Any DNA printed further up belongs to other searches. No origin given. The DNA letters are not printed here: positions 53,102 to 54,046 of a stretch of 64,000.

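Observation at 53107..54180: Low-GC islet (about 50% against about 65% background) with a candidate promoter and two hypothetical genes directly downstream of the ABC-2 operon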

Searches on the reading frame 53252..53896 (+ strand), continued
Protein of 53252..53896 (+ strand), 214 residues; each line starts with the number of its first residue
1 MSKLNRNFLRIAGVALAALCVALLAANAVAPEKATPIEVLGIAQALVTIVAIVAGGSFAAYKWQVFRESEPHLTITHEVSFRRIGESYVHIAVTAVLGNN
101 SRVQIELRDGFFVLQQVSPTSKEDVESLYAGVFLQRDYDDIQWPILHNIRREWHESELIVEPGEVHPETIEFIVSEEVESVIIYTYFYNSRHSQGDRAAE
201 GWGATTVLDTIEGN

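Call 33: search_protein_families(library=padloc, proteins=[L054:4430-7807:+, L028:4850-7822:+, L079:4439-7831:+, L059:5656-7884:+, L068:5615-7252:+, L055:9202-12621:+, L022:5058-7610:-], max_evalue=0.00001)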
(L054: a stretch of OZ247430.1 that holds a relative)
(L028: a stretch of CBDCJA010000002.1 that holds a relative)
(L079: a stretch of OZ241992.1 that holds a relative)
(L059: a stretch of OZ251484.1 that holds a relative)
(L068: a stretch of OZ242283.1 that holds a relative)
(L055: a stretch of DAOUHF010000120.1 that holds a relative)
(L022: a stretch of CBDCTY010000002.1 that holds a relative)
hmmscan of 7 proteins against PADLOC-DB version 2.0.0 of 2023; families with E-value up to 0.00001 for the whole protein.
L054:4430-7807:+ (1125 aa): 28 families (the best 25 are shown)
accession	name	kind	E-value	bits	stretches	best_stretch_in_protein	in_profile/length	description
PDLC03630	REase_MTase_IIG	-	1.1e-63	213.5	2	467-723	434-691/1100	Type IIG restriction enzyme-methyltransferase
PDLC03580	REase_II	-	1.6e-33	113.7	2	468-720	446-701/1112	Type II restriction enzyme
PDLC03625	REase_MTase_IIG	-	3.9e-22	75.9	2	476-716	464-701/1109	Type IIG restriction enzyme-methyltransferase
PDLC03338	MTase_II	-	1.1e-15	55.4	1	337-424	90-179/604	Type II methyltransferase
PDLC04134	mad2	-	2.5e-14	51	1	339-583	232-372/492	mads_2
PDLC03348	MTase_II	-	5.6e-13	46.3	0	345-416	187-263/727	Type II methyltransferase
PDLC03318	MTase_II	-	5.3e-12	42.9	1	344-420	310-385/723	Type II methyltransferase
PDLC03035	MTase_I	-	2.1e-11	41.1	1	338-437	132-231/653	Type I methyltransferase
PDLC03021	MTase_I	-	4.2e-11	40.3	1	340-425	124-210/491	Type I methyltransferase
PDLC03267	MTase_II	-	8.2e-11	39.5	0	638-717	104-177/539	Type II methyltransferase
PDLC03025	MTase_I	-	6.5e-10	36.3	1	376-425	160-208/569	Type I methyltransferase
PDLC03026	MTase_I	-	8.5e-10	36.3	1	341-423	103-187/487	Type I methyltransferase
PDLC03248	MTase_II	-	1.2e-09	35.4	0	638-726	83-164/521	Type II methyltransferase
PDLC02643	DrmMI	-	1.2e-09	34.6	0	399-496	600-689/1347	DrmMI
PDLC03293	MTase_II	-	3.6e-09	33.9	0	372-426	11-60/427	Type II methyltransferase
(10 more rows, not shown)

L028:4850-7822:+ (990 aa): 5 families
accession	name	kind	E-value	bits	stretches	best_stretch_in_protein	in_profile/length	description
PDLC04134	mad2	-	2.5e-10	37.8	1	320-641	253-449/492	mads_2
PDLC03338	MTase_II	-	2.8e-10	37.5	0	304-430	95-213/604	Type II methyltransferase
PDLC03348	MTase_II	-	1.8e-06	24.7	0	314-428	197-307/727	Type II methyltransferase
PDLC03021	MTase_I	-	2.4e-06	24.7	0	371-425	187-240/491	Type I methyltransferase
PDLC03227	MTase_II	-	6.8e-06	23.3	0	561-635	164-236/494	Type II methyltransferase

L079:4439-7831:+ (1130 aa): 2 families
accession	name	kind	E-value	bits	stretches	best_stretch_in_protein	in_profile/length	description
PDLC00662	HmaC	-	5.1e-223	741.1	1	195-1126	2-936/941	AAA+ ATPase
PDLC02192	DUF499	-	1.8e-38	130.1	1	240-869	37-630/1022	-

L059:5656-7884:+ (742 aa): 112 families (the best 25 are shown)
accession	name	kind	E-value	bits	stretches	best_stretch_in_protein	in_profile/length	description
PDLC03021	MTase_I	-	1.4e-90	302.5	1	30-387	107-461/491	Type I methyltransferase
PDLC03026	MTase_I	-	6e-56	188.6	1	7-299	64-359/487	Type I methyltransferase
PDLC03025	MTase_I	-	5.6e-46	155.4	1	58-306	136-380/569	Type I methyltransferase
PDLC03062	Specificity_I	-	2.4e-41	140.2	1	400-706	28-337/375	Type I specificity subunit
PDLC03108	Specificity_I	-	1.3e-37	128.2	1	546-707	34-190/452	Type I specificity subunit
PDLC03067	Specificity_I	-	1.7e-36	124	1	403-712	30-348/383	Type I specificity subunit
PDLC03162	Specificity_I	-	7.1e-34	115.3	1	545-726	213-393/431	Type I specificity subunit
PDLC03019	MTase_I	-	9.3e-33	111.5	2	559-703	741-883/932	Type I methyltransferase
PDLC03157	Specificity_I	-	5.5e-32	109.1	1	501-705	125-331/367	Type I specificity subunit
PDLC03036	MTase_I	-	4.8e-31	105.8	1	69-295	199-431/635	Type I methyltransferase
PDLC04134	mad2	-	5.3e-31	106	1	29-330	215-479/492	mads_2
PDLC04137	mad5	-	1.4e-30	104.7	1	548-733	2-182/392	mads_5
PDLC03099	Specificity_I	-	1e-29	101.9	1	548-717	200-364/405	Type I specificity subunit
PDLC03018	MTase_I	-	7.6e-28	95.3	1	51-127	273-350/749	Type I methyltransferase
PDLC03132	Specificity_I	-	1.6e-27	94.6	1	387-577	17-207/387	Type I specificity subunit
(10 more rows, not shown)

L068:5615-7252:+ (545 aa): 59 families (the best 25 are shown)
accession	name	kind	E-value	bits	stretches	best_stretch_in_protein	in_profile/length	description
PDLC03354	MTase_II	-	1e-64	217.1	1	106-369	126-388/425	Type II methyltransferase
PDLC03339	MTase_II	-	7.7e-64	213.9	2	257-365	167-273/399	Type II methyltransferase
PDLC03300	MTase_II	-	6.6e-47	158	2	284-365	198-278/302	Type II methyltransferase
PDLC03636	MTase_III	-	9.7e-41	138.2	2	109-213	96-198/575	Type III methyltransferase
PDLC03633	MTase_III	-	5.4e-40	135.7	2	299-407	289-390/616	Type III methyltransferase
PDLC03644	MTase_III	-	5.5e-40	135.6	1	109-364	109-394/542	Type III methyltransferase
PDLC03299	MTase_II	-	4.2e-38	129.5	2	283-364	178-258/296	Type II methyltransferase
PDLC03638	MTase_III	-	1.8e-37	127.1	1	108-363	430-677/816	Type III methyltransferase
PDLC03371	MTase_II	-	3e-34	116.7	1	4-364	4-253/260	Type II methyltransferase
PDLC03635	MTase_III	-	2e-33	114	2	107-218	266-381/708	Type III methyltransferase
PDLC03641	MTase_III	-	1.8e-30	104.1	1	96-340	169-429/657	Type III methyltransferase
PDLC03632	MTase_III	-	2.3e-29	100.1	2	241-364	408-530/983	Type III methyltransferase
PDLC03634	MTase_III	-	3.3e-28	97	1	109-338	173-425/621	Type III methyltransferase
PDLC03238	MTase_II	-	4.5e-26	89.8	1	272-363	273-363/428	Type II methyltransferase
PDLC03216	MTase_II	-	6.8e-25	85.8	1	302-363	194-255/364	Type II methyltransferase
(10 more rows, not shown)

L055:9202-12621:+ (1139 aa): 4 families
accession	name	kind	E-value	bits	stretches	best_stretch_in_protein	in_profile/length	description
PDLC03920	MkoA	-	6e-37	125.5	2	840-1120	764-1089/1112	-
PDLC03924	MkoC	-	1.8e-23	80.6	1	928-1129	766-965/1136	-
PDLC03921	MkoA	-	3.5e-18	62.7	1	866-1112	1298-1571/1607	-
PDLC02895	DpdJ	-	2.2e-15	52.7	1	757-1111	66-457/2112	DpdJ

L022:5058-7610:- (850 aa): 0 families

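Call 34: search_protein_representatives(alignment_id=A1)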
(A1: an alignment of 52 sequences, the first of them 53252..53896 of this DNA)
Query: 52 sequences, 213 profile positions. Proteins with E-value up to 0.001 (for the whole library): 1603; up to 1e-10: 938; up to 1e-30: 108. The best 150 are listed.
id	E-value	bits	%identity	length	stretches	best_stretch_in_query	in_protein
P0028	2.0e-90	318.4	-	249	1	2-211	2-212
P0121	9.0e-80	283.6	-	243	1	6-212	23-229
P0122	6.8e-78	277.4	-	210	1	7-211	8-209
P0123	7.2e-78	277.3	-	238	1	7-210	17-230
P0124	1.6e-75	269.7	-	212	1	6-211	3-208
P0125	1.8e-74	266.2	-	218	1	9-210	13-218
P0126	6.2e-72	258.0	-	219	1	6-210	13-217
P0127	9.0e-72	257.4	-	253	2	32-200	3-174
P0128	1.6e-71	256.6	-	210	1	10-212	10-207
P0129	9.6e-71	254.1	-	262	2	32-191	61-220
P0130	3.0e-70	252.4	-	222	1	6-210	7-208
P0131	1.0e-69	250.7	-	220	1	9-211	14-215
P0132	1.1e-69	250.6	-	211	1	6-209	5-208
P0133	2.2e-68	246.3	-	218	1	10-211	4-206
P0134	5.4e-68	245.1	-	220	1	11-210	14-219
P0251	1.2e-27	113.3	-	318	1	31-210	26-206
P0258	2.8e-27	112.0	-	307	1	30-210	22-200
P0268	2.5e-26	108.9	-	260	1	34-211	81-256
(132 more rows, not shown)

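Call 35: search_protein_families(library=ncbifam, proteins=[window:53252-53896:+, L028:8545-8703:+, L032:8611-8838:+], max_evalue=1)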
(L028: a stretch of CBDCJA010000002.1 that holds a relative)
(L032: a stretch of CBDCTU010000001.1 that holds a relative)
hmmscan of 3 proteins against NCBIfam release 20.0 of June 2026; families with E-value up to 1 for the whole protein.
window:53252-53896:+ (214 aa): 1 family
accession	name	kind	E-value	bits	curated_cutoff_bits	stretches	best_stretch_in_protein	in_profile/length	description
NF033634.1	SLATT_1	domain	0.016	15.2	41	1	5-66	23-84/132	SLATT domain-containing protein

L028:8545-8703:+ (52 aa): 0 families

L032:8611-8838:+ (75 aa): 0 families

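Call 53: find_encoding_contigs(protein=P0258, flank=5000, max_places=3)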
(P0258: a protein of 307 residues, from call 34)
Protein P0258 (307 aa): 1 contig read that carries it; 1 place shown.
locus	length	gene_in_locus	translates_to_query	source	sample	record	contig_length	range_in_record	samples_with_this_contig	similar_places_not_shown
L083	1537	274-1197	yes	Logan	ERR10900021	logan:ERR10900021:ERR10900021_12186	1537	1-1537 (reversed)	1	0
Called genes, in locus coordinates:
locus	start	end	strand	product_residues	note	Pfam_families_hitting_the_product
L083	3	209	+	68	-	?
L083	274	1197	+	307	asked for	-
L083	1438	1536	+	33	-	?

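Call 54: find_encoding_contigs(protein=P0268, flank=5000, max_places=3)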
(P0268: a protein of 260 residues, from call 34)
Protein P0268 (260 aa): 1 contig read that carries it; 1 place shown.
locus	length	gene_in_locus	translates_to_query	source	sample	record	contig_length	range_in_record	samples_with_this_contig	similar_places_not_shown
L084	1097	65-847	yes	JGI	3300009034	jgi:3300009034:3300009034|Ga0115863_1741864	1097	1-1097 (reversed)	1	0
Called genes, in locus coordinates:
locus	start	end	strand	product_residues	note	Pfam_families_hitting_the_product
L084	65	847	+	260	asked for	-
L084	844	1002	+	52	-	-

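Call 59: search_protein_families(library=pfam, proteins=[L079:8590-8781:+, L005:9316-9684:-, L041:9836-10213:-, L060:7554-7886:+, L010:13446-13925:+, L041:12272-12607:+, L026:13217-14023:-, L026:12733-13242:-, L041:9164-9508:-], max_evalue=0.001)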
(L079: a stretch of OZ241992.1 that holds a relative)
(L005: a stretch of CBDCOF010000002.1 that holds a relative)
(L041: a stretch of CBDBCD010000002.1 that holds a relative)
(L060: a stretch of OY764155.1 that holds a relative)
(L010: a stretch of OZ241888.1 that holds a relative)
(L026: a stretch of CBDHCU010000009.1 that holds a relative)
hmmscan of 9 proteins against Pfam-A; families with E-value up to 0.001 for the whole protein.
L079:8590-8781:+ (63 aa): 0 families

L005:9316-9684:- (122 aa): 1 family
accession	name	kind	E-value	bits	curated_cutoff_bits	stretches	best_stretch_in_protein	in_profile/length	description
PF05942.16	PaREP1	-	4.3e-15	56.1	24.4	1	11-114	2-115/115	Archaeal PaREP1/PaREP8 family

L041:9836-10213:- (125 aa): 2 families
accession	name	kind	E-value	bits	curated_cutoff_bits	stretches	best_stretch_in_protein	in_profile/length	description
PF13975.11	gag-asp_proteas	-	6e-06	27.2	28.2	1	24-98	12-91/92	gag-polyprotein putative aspartyl protease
PF13650.11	Asp_protease_2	-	3.3e-05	24.9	24.3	1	23-73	11-64/90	Aspartyl protease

L060:7554-7886:+ (110 aa): 0 families

L010:13446-13925:+ (159 aa): 3 families
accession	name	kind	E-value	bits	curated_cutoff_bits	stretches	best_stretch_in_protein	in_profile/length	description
PF04255.20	DUF433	-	2.2e-22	79.1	23.6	1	92-146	1-55/56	Protein of unknown function (DUF433)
PF21748.3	UPF0150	-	1.8e-08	34.6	27.3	1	13-61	16-64/64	UPF0150-like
PF15919.11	HicB_lk_antitox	-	2.3e-07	31.4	27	1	5-61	1-56/123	HicB_like antitoxin of bacterial toxin-antitoxin system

L041:12272-12607:+ (111 aa): 2 families
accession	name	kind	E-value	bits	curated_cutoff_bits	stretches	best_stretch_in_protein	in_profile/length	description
PF18480.7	DUF5615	-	8.6e-27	93.6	23.8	1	4-108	3-107/110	Domain of unknown function (DUF5615)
PF18478.7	PIN_10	-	2.8e-05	24.5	26.2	1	4-59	3-62/84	PIN like domain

L026:13217-14023:- (268 aa): 0 families

L026:12733-13242:- (169 aa): 1 family
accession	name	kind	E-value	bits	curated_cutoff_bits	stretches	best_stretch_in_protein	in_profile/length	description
PF01850.27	PIN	-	3.9e-06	27.9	23.6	1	15-128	2-101/120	PIN domain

L041:9164-9508:- (114 aa): 2 families
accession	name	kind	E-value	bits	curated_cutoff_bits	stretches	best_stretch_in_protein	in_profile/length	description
PF07798.16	CCDC90-like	-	1.6e-06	28.6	33.5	1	9-75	33-99/175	Coiled-coil domain-containing protein 90-like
PF01442.23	Apolipoprotein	-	2.5e-05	24.5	90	1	22-73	44-117/190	Apolipoprotein A1/A4/E domain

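Call 61: find_related_loci(query=A1, collection=viral_contigs, flank=8000)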
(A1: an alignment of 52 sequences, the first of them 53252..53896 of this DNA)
Query A1 (214 aa) in viral_contigs; peptide patterns used: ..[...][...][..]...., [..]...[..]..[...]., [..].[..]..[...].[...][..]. (x = any residue, [..] = any of these).
23 stretches matched a pattern, but none encodes a relative of the query by tblastn (E <= 1e-3).

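Call 62: fold_search(model_id=the predicted structure, library=viral)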
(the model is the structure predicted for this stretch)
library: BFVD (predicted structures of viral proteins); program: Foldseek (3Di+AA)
matches with E <= 10: 659; with E <= 0.001: 12
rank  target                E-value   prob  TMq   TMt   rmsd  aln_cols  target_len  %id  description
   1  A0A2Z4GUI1            1.8e-05  1.00  0.38  0.44  13.1       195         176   14  (no name in the UniProt tables at hand)
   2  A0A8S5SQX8            1.8e-04  1.00  0.32  0.32  15.4       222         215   14  Uncharacterized protein [Podoviridae sp. ctXBg1]
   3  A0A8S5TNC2            1.9e-04  1.00  0.39  0.41  13.0       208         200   12  Uncharacterized protein [Siphoviridae sp. ctamP19]
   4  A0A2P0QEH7            3.2e-04  0.95  0.22  0.16  19.3       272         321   11  Uncharacterized protein [Haloarcula hispanica pleomorphic virus 4]
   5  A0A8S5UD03            4.0e-04  1.00  0.39  0.25   4.5       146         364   11  Uncharacterized protein [Siphoviridae sp. ctgN495]
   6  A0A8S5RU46            4.2e-04  1.00  0.38  0.45   5.3       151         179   12  (no name in the UniProt tables at hand)
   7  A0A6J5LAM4            5.0e-04  1.00  0.38  0.52  10.1       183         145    8  Uncharacterized protein [uncultured Caudovirales phage]
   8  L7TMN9                5.0e-04  1.00  0.30  0.24  16.5       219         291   11  Transmembrane protein [Rhizobium phage RHEph01]
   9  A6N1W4                5.6e-04  1.00  0.40  0.47   5.9       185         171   14  Uncharacterized protein [Microbacterium phage Min1]
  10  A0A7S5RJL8            6.2e-04  1.00  0.31  0.34  11.3       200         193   12  (no name in the UniProt tables at hand)
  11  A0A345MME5            7.8e-04  1.00  0.31  0.37  13.7       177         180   10  (no name in the UniProt tables at hand)
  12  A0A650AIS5            9.2e-04  1.00  0.26  0.15   7.1       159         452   11  (no name in the UniProt tables at hand)
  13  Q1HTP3                1.7e-03  1.00  0.25  0.18  13.7       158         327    6  W2R [Squirrelpox virus]
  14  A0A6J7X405            1.9e-03  0.99  0.28  0.14   6.8       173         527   12  Uncharacterized protein [uncultured Caudovirales phage]
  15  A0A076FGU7            2.0e-03  1.00  0.34  0.09   5.2       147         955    7  Uncharacterized protein [Aureococcus anophagefferens virus]
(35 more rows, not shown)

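Call 68: find_homologous_proteins(query=A4, max_evalue=0.001)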
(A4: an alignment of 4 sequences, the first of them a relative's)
Query A4 (4 sequences) (318 aa, profile of the alignment): 29 proteins with E <= 0.001 among 8000 candidates.
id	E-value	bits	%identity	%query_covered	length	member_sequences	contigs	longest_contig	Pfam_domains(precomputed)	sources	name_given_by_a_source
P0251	1.4e-124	433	100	100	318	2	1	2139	-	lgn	-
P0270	3.2e-112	393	84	100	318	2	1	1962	-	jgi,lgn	jgi:hypothetical protein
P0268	3.9e-106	373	37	57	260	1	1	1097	-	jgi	-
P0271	4.0e-105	369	84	98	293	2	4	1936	-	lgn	-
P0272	7.3e-105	368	78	84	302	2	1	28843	-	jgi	jgi:hypothetical protein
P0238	8.6e-90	319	56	66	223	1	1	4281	-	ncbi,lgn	-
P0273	7.9e-88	313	54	92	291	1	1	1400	-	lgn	-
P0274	3.2e-86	307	67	69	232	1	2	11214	-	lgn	-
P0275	1.4e-84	302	55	59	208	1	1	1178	-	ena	-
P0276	6.5e-83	296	56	58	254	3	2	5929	-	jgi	jgi:hypothetical protein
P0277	3.8e-78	281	56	70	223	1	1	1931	-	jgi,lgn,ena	-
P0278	8.1e-78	280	51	69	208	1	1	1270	PF26280.1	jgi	-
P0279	1.5e-75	272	59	64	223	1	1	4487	-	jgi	jgi:hypothetical protein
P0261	6.1e-67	244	43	60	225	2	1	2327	-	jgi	-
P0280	6.8e-66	241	37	55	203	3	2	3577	-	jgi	-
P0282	9.0e-59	217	42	58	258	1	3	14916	-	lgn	-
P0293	4.2e-37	146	34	55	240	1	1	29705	-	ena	-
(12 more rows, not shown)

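Call 69: search_protein_families(library=pfam, proteins=[P0278, P0272, P0293, P0282, P0251, P0268], max_evalue=1)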
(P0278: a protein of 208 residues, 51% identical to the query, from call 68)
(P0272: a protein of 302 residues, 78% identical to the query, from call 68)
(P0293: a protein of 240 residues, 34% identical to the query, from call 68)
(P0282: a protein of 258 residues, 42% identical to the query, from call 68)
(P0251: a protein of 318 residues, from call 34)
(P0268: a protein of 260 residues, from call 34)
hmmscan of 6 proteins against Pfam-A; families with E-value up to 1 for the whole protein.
P0278 (208 aa): 2 families
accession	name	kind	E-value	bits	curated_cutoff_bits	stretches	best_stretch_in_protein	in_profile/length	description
PF20161.5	VpsR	-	0.056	13.6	23.7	1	133-173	7-46/121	VpsR domain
PF06280.18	fn3_5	-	0.14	13.3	27.6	1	36-137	1-85/112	Fn3-like domain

P0272 (302 aa): 3 families
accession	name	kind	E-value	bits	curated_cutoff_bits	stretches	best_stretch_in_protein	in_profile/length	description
PF02461.21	AMO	-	0.013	15.9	27.5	1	57-134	23-97/238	Ammonia monooxygenase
PF23800.1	DUF7176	-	0.071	14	27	0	46-86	41-83/94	Family of unknown function (DUF7176)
PF10754.15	DUF2569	-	0.081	13.8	26.5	1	58-94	51-87/143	Protein of unknown function (DUF2569)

P0293 (240 aa): 2 families
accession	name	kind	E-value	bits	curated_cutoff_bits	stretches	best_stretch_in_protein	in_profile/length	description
PF14015.11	DUF4231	-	0.23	12.3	24.7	1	35-98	17-75/103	Protein of unknown function (DUF4231)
PF11915.13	DUF3433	-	0.57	11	27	1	16-51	49-84/91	Protein of unknown function (DUF3433)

P0282 (258 aa): 0 families

P0251 (318 aa): 2 families
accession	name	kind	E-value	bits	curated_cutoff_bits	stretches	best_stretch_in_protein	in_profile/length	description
PF02461.21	AMO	-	0.044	14.2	27.5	1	33-109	22-96/238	Ammonia monooxygenase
PF23800.1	DUF7176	-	0.05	14.5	27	0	22-62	41-83/94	Family of unknown function (DUF7176)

P0268 (260 aa): 1 family
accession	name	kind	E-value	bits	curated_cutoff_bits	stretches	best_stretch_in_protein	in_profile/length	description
PF05030.17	SSXT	-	0.18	11.9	26.2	1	130-150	13-33/62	SSXT protein (N-terminal region)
